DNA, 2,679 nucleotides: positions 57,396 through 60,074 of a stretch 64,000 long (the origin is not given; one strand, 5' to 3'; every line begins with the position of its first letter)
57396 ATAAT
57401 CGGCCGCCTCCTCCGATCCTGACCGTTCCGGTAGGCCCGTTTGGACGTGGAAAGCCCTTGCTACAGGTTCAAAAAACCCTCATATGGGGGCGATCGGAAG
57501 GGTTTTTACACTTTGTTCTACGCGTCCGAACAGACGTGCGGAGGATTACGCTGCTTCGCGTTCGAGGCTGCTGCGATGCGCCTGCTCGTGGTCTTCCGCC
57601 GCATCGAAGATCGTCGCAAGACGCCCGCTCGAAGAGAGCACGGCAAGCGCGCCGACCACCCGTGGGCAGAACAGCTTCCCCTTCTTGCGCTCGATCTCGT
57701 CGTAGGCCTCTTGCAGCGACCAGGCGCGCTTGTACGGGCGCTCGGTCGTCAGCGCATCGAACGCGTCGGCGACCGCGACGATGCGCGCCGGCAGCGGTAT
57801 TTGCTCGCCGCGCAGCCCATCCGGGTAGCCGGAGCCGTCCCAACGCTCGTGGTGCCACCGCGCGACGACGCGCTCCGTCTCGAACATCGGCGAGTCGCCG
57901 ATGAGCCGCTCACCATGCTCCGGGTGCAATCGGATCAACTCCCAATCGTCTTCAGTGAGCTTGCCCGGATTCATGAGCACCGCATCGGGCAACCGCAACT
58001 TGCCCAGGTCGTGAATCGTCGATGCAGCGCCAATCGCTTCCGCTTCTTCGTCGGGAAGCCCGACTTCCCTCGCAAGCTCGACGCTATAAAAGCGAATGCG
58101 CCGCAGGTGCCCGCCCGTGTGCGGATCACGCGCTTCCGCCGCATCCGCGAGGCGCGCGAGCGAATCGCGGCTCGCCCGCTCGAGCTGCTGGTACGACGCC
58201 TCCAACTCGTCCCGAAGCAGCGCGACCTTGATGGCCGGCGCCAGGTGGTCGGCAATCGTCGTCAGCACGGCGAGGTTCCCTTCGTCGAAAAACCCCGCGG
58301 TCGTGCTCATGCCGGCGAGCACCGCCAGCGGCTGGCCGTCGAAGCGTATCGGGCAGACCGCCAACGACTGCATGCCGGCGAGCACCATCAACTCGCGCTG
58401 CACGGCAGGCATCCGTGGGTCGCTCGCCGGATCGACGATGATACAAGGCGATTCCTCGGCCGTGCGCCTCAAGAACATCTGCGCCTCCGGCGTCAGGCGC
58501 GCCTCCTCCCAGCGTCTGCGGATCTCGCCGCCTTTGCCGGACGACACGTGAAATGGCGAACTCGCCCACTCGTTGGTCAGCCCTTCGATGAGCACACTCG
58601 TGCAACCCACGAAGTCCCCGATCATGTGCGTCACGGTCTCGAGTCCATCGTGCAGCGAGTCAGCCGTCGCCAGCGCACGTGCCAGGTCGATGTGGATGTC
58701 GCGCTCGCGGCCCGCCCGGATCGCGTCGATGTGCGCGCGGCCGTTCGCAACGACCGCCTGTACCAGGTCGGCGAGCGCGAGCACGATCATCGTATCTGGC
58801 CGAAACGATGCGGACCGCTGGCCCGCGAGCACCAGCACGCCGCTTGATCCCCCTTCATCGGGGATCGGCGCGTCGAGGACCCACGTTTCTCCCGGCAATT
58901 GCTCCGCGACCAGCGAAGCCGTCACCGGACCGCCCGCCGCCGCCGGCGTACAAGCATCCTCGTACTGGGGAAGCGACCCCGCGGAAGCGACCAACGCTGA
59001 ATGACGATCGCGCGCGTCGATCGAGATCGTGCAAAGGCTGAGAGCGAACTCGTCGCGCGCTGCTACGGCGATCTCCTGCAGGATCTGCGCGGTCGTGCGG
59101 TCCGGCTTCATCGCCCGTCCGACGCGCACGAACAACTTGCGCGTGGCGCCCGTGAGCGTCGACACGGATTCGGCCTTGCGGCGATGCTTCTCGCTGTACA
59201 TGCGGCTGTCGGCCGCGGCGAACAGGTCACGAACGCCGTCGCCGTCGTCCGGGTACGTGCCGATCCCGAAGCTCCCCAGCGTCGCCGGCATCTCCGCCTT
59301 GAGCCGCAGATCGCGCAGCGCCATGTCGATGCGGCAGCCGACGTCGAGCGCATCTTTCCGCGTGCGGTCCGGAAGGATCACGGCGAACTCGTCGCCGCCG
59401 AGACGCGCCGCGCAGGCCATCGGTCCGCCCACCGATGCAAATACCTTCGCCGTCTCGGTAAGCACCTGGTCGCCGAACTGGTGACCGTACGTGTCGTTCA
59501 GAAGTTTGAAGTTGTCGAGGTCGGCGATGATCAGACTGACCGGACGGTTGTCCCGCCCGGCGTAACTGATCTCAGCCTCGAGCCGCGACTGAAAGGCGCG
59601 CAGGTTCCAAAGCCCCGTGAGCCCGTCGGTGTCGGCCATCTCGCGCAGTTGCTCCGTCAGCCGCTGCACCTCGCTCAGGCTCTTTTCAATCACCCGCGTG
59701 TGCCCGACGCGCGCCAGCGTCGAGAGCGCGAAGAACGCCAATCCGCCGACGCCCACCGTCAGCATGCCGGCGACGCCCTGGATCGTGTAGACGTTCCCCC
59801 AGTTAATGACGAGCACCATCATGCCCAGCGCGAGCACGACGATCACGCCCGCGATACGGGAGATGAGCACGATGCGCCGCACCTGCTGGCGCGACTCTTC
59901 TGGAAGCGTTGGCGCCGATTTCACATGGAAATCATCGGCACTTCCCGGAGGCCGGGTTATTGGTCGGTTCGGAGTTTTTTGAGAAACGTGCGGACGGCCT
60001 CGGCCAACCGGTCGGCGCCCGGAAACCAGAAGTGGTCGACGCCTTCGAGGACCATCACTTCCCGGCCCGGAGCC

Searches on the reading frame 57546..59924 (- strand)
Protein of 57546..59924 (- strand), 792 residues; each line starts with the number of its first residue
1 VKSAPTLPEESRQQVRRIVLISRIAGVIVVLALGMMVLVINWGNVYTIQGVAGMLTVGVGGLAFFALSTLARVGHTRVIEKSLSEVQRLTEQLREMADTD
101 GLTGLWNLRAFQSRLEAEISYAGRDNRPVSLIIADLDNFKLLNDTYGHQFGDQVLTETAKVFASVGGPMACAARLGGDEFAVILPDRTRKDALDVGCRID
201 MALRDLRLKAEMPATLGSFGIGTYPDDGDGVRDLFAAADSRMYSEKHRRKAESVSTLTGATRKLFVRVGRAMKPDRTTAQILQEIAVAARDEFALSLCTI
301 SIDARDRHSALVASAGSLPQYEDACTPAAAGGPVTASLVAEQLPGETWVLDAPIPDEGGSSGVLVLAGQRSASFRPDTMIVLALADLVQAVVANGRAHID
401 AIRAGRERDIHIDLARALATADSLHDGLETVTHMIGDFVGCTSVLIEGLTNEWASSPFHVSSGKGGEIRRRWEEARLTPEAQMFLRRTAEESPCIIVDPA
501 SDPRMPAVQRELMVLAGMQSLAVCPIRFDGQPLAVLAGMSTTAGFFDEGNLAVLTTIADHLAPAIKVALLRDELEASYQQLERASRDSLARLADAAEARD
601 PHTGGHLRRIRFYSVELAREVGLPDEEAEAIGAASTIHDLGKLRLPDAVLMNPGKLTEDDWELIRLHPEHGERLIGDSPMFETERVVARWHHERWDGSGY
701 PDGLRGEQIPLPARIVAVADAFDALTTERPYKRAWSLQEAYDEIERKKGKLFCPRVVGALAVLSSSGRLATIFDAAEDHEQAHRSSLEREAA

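Call 4: search_protein_families(library=pfam, proteins=[window:57546-59924:-], max_evalue=0.01)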
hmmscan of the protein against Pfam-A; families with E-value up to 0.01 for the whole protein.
window:57546-59924:- (792 aa): 5 families
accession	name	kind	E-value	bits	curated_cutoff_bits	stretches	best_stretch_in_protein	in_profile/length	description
PF00990.26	GGDEF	-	1.4e-37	129.3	23.8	1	97-250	1-159/161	Diguanylate cyclase, GGDEF domain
PF13487.12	HD_5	-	3.6e-37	128.1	27.2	1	592-752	3-166/170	HD domain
PF01966.28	HD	-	2.2e-14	54.1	22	1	605-724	3-115/116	HD domain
PF01590.32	GAF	-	2.7e-10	41.3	22.4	1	424-565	2-133/133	GAF domain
PF13185.12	GAF_2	-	8.3e-10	39.4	28.6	1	480-565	53-135/136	GAF domain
